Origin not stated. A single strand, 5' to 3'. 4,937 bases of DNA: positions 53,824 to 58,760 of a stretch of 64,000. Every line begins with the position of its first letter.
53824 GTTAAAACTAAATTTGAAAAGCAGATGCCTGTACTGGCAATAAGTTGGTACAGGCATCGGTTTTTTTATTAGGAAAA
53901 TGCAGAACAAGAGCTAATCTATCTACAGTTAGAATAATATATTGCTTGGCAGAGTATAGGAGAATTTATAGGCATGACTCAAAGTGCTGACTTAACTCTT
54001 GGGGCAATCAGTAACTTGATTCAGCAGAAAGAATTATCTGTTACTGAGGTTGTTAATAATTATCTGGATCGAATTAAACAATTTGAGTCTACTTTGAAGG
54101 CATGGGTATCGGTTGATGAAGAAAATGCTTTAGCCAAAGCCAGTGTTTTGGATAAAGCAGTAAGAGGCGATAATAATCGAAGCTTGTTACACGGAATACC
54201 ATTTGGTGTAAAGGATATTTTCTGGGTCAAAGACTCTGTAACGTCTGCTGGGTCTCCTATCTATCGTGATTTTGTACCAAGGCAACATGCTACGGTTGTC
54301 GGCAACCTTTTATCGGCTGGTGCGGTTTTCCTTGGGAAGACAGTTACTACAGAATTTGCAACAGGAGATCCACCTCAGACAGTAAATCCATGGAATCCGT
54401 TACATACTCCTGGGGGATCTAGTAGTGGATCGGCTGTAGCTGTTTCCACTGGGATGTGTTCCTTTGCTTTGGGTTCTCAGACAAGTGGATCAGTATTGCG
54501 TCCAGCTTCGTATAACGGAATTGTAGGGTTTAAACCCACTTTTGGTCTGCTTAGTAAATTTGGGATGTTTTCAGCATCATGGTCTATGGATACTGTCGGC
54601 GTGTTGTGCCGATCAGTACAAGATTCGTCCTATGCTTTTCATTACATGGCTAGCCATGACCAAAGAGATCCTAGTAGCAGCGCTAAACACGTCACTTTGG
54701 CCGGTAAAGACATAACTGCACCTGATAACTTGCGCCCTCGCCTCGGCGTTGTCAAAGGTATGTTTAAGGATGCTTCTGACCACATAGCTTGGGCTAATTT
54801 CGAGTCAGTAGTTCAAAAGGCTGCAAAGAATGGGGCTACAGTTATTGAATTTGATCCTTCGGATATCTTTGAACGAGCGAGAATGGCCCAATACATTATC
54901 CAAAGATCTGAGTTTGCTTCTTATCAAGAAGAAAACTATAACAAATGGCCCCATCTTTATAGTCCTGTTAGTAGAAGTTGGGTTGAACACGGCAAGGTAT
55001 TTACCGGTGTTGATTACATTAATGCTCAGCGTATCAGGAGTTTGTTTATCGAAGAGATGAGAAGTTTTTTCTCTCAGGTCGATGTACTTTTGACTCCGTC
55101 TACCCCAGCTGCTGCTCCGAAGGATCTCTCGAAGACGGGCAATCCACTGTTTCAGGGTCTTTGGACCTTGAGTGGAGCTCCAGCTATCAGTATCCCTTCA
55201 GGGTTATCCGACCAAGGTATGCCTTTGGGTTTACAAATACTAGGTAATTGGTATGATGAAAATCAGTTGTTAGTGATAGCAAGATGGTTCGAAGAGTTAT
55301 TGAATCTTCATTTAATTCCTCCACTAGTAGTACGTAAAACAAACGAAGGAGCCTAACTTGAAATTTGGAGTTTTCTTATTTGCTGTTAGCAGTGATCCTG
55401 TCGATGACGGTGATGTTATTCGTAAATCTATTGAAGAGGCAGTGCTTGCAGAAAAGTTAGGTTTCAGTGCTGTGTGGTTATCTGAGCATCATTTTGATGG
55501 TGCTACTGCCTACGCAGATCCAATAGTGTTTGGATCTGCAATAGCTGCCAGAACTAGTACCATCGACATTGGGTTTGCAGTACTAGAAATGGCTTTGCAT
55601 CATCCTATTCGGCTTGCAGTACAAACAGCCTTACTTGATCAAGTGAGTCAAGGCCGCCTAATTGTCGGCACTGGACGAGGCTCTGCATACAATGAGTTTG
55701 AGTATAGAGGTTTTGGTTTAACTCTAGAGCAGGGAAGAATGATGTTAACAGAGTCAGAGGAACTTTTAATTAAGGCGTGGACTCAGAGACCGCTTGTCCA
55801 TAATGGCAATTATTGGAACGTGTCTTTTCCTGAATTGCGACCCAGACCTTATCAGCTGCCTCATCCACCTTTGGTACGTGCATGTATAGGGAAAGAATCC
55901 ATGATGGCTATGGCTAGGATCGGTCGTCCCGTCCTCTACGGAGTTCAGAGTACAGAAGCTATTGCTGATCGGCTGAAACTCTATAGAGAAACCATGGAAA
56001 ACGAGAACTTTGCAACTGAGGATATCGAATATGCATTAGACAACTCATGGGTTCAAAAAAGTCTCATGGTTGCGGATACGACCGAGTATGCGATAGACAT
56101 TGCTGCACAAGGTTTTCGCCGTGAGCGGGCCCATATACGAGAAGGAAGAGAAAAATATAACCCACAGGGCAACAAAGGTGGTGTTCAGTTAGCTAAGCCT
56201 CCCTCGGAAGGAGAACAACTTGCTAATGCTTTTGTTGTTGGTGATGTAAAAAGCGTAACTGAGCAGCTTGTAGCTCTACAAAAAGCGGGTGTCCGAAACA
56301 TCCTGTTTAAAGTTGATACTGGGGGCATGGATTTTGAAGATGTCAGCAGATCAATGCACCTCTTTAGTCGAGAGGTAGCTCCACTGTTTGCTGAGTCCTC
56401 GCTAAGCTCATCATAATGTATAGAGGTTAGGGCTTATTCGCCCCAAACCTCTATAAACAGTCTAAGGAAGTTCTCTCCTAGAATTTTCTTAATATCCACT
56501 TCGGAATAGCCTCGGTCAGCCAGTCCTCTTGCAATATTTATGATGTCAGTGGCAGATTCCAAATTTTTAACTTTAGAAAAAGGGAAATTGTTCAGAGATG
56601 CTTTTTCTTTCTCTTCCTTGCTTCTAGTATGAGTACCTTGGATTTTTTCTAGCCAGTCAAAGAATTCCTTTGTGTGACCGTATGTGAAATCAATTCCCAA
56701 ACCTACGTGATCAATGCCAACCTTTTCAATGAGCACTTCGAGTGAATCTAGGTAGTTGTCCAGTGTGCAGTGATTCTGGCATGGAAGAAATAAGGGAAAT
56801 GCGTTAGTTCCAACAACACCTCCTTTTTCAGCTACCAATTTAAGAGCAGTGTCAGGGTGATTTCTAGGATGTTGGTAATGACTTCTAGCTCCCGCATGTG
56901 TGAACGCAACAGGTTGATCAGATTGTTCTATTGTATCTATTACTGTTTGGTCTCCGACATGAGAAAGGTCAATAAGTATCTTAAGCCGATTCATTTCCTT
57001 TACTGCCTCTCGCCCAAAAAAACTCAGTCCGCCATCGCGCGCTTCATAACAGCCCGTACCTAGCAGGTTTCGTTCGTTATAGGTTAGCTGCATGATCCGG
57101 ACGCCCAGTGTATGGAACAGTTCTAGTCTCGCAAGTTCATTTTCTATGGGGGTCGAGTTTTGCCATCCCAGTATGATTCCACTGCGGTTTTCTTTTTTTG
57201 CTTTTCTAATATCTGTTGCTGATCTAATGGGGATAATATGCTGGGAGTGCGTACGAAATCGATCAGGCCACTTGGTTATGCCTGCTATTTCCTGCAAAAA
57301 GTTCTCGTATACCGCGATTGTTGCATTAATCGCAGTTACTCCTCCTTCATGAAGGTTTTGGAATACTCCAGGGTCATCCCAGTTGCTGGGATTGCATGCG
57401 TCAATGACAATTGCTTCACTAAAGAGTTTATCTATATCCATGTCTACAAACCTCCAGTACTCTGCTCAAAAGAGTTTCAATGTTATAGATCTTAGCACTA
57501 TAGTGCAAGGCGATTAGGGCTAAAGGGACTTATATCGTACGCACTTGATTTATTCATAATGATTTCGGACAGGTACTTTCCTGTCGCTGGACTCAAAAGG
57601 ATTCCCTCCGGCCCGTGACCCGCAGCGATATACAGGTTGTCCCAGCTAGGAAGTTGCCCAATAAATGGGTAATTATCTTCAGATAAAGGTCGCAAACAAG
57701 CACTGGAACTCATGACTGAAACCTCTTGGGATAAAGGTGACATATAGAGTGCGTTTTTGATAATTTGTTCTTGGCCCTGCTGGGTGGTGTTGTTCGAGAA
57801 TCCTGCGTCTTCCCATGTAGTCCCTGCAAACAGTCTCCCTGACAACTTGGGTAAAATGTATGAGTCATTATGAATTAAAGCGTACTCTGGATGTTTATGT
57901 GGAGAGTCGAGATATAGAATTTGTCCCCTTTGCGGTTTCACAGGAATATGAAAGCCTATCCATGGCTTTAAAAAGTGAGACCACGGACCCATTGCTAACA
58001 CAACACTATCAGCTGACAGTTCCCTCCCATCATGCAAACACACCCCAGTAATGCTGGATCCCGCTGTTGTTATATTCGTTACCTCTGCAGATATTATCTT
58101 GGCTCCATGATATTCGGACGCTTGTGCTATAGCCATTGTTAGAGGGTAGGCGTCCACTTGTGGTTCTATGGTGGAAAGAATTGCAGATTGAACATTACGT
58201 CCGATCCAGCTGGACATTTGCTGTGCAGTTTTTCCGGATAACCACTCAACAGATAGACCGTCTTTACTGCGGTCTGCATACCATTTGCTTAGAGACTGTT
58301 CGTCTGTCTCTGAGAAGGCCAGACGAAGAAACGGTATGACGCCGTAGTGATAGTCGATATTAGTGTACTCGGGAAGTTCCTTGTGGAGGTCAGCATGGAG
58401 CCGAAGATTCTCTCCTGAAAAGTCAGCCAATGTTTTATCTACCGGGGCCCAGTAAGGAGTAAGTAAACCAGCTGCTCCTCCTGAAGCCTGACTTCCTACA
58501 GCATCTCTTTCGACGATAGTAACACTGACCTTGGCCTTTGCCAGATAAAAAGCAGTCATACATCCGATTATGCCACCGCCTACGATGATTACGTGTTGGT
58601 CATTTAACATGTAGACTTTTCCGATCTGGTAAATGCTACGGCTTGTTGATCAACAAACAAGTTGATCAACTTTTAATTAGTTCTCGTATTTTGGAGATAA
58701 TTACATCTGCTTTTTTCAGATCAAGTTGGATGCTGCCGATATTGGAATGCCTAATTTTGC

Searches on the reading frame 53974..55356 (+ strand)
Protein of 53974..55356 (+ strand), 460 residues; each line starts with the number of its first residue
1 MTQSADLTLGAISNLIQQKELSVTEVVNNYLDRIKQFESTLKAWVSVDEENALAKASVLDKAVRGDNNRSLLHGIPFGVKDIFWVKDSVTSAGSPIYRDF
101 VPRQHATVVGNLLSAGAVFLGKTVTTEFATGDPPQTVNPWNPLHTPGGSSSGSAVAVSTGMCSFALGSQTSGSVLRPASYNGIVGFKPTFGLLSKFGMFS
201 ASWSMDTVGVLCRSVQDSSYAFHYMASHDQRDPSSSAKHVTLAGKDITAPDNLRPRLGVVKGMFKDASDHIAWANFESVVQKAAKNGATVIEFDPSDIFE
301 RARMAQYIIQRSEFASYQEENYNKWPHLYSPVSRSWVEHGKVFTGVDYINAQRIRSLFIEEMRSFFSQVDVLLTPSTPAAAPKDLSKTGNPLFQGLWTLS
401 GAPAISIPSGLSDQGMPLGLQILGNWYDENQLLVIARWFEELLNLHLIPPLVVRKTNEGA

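Call 14: search_protein_families(library=ncbifam, proteins=[window:53974-55356:+], max_evalue=0.00001)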
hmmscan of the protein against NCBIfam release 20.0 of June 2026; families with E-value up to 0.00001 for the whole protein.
window:53974-55356:+ (460 aa): 26 families (the best 25 are shown)
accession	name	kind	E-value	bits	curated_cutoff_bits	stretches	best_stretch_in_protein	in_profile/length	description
TIGR00132.1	gatA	equivalog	2e-89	300.5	481.1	2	14-317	3-307/466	Asp-tRNA(Asn)/Glu-tRNA(Gln) amidotransferase subunit GatA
NF006631.0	PRK09201.1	equivalog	4.8e-76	256.3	461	1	4-440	4-452/466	AtzE family amidohydrolase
TIGR02715.1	amido_AtzE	subfamily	9e-73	245.7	425.75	1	12-440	5-445/452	AtzE family amidohydrolase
NF004815.0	PRK06169.1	equivalog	1.7e-71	241.2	506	1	2-446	5-462/471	amidase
NF006043.0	PRK08186.1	subfamily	1.9e-65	221.4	487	1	2-446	2-451/600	allophanate hydrolase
TIGR02713.1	allophanate_hyd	equivalog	3.5e-63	214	511.05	1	43-443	3-413/563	allophanate hydrolase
NF005688.0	PRK07488.1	equivalog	2.6e-61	208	532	1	3-444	7-467/474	indoleacetamide hydrolase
NF005686.0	PRK07486.1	subfamily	6.9e-61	206.4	465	2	9-377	16-394/486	amidase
NF005460.0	PRK07056.1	subfamily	6.5e-57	193.5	447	1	9-444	10-454/457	amidase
NF006006.0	PRK08137.1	equivalog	2.3e-56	191.7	534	1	4-296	31-337/529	amidase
NF005687.0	PRK07487.1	subfamily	1.3e-55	189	428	1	12-440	13-453/468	amidase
NF005450.0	PRK07042.1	equivalog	2.1e-55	188.1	458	1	1-442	1-451/464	amidase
NF004816.0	PRK06170.1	equivalog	6.2e-55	186.7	503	1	9-451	14-490/493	amidase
NF004717.0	PRK06061.1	equivalog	6e-52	176.9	498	1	8-445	18-469/483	amidase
NF005300.0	PRK06828.1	subfamily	1.2e-51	175.6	494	1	4-293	10-321/491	amidase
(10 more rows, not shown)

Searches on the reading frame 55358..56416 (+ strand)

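Call 14: search_protein_families(library=ncbifam, proteins=[window:55358-56416:+], max_evalue=0.00001)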
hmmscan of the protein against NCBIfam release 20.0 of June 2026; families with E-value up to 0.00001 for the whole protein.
window:55358-56416:+ (352 aa): 30 families (the best 25 are shown)
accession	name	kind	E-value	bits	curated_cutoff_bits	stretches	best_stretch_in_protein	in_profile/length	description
TIGR04027.1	LLM_KPN_01858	hypoth_equivalog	5.3e-29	101.2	412.9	1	13-161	11-158/326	putative FMN-dependent luciferase-like monooxygenase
TIGR03858.1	LLM_2I7G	subfamily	5.9e-29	101.1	462.25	1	9-343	13-335/337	Atu2307/SP_0267 family LLM class monooxygenase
TIGR03619.1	F420_Rv2161c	subfamily_domain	1.1e-27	97.2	166.9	1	28-234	4-224/247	TIGR03619 family F420-dependent LLM class oxidoreductase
NF052254.1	luciferase_Alph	exception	1.8e-25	89.9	600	1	1-227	1-225/354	luciferase subunit alpha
TIGR04020.1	seco_metab_LLM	subfamily_domain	1.9e-24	86.4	244.45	1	6-221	4-219/341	MupA/Atu3671 family FMN-dependent luciferase-like monooxygenase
TIGR03571.1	lucif_BA3436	subfamily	5.3e-23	81.7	303.9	1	20-220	29-232/304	TIGR03571 family LLM class oxidoreductase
TIGR03560.1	F420_Rv1855c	subfamily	1.6e-22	80.4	231.4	1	21-225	12-224/227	TIGR03560 family F420-dependent LLM class oxidoreductase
TIGR03558.1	oxido_grp_1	subfamily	1.1e-19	70.9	166.95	1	18-336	16-322/325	MsnO8 family LLM class oxidoreductase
TIGR03621.1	F420_MSMEG_2516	subfamily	2e-17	63.2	213.15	1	22-204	14-183/295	TIGR03621 family F420-dependent LLM class oxidoreductase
TIGR04036.1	LLM_CE1758_fam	subfamily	8e-17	61.1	479.1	1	1-153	1-156/355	CE1758 family FMN-dependent luciferase-like monooxygenase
NF052255.1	luciferase_Beta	exception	9.1e-17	61.1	500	1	1-165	1-165/325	luciferase subunit beta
TIGR03857.1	F420_MSMEG_2249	hypoth_equivalog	1.1e-16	61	218.4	1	21-212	13-195/329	TIGR03857 family LLM class F420-dependent oxidoreductase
TIGR03557.1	F420_G6P_family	subfamily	3.7e-15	55.9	210.4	1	23-228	14-217/316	TIGR03557 family F420-dependent LLM class oxidoreductase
TIGR03559.1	F420_Rv3520c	subfamily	4.2e-13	49.1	335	1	22-157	13-141/325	LLM class F420-dependent oxidoreductase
NF002619.0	PRK02271.1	equivalog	2.5e-12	46.7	276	1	25-153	17-136/329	5,10-methylenetetrahydromethanopterin reductase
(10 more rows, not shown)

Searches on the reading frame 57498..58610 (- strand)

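Call 14: search_protein_families(library=ncbifam, proteins=[window:57498-58610:-], max_evalue=0.00001)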
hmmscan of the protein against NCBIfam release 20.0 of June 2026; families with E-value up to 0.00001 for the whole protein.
window:57498-58610:- (370 aa): 20 families
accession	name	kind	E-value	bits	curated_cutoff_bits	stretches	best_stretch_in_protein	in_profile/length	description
TIGR02352.1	thiamin_ThiO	equivalog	5.1e-66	223.2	250.8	1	7-354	1-350/351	glycine oxidase ThiO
TIGR03197.1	MnmC_Cterm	equivalog_domain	2.7e-30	105.7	174.2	1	6-322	1-318/400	FAD-dependent 5-carboxymethylaminomethyl-2-thiouridine(34) oxidoreductase MnmC1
NF001933.0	PRK00711.1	subfamily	3.1e-27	95.6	383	2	140-367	186-415/429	D-amino acid dehydrogenase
NF002480.1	PRK01747.1-1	equivalog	1.2e-26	93.3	540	1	4-353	248-619/645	bifunctional tRNA (5-methylaminomethyl-2-thiouridine)(34)-methyltransferase MnmC2/FAD-dependent 5-carboxymethylaminomethyl-2-thiouridine(34)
TIGR01377.1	soxA_mon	subfamily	2.6e-20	72.5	479.65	1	7-368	3-375/381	amino oxidase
TIGR01373.1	soxB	subfamily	3.5e-17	62.3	529.45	1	6-367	32-398/407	sarcosine oxidase subunit beta family protein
NF008425.0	PRK11259.1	equivalog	7.8e-17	61.3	257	1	159-369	154-376/377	N-methyl-L-tryptophan oxidase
NF040813.1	pro_dh_Thprot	equivalog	9.2e-17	61.2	600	2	7-51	2-45/362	D-proline dehydrogenase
NF002481.1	PRK01747.1-2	equivalog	2.3e-15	56.4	600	1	5-320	239-526/611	bifunctional tRNA (5-methylaminomethyl-2-thiouridine)(34)-methyltransferase MnmC2/FAD-dependent 5-carboxymethylaminomethyl-2-thiouridine(34)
TIGR03377.1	glycerol3P_GlpA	equivalog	7.4e-15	54.5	552.8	1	6-311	1-308/530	anaerobic glycerol-3-phosphate dehydrogenase subunit GlpA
NF033460.1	glycerol3P_ox_II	equivalog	8.7e-15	54.7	460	1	6-350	3-359/361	type 2 glycerol-3-phosphate oxidase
NF050086.1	pipecolate_AmaA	exception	1.3e-11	43.8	600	1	5-208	26-234/425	L-pipecolate oxidase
NF009074.0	PRK12409.1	equivalog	3.3e-10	39.7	494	0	153-355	195-407/410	D-amino acid dehydrogenase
NF008313.0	PRK11101.1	equivalog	1.5e-09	37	425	1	5-235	9-237/548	anaerobic glycerol-3-phosphate dehydrogenase subunit A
NF045637.1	carotdesatCrtDProt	equivalog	6.8e-08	31.5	580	0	157-206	224-274/485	1-hydroxycarotenoid 3,4-desaturase CrtD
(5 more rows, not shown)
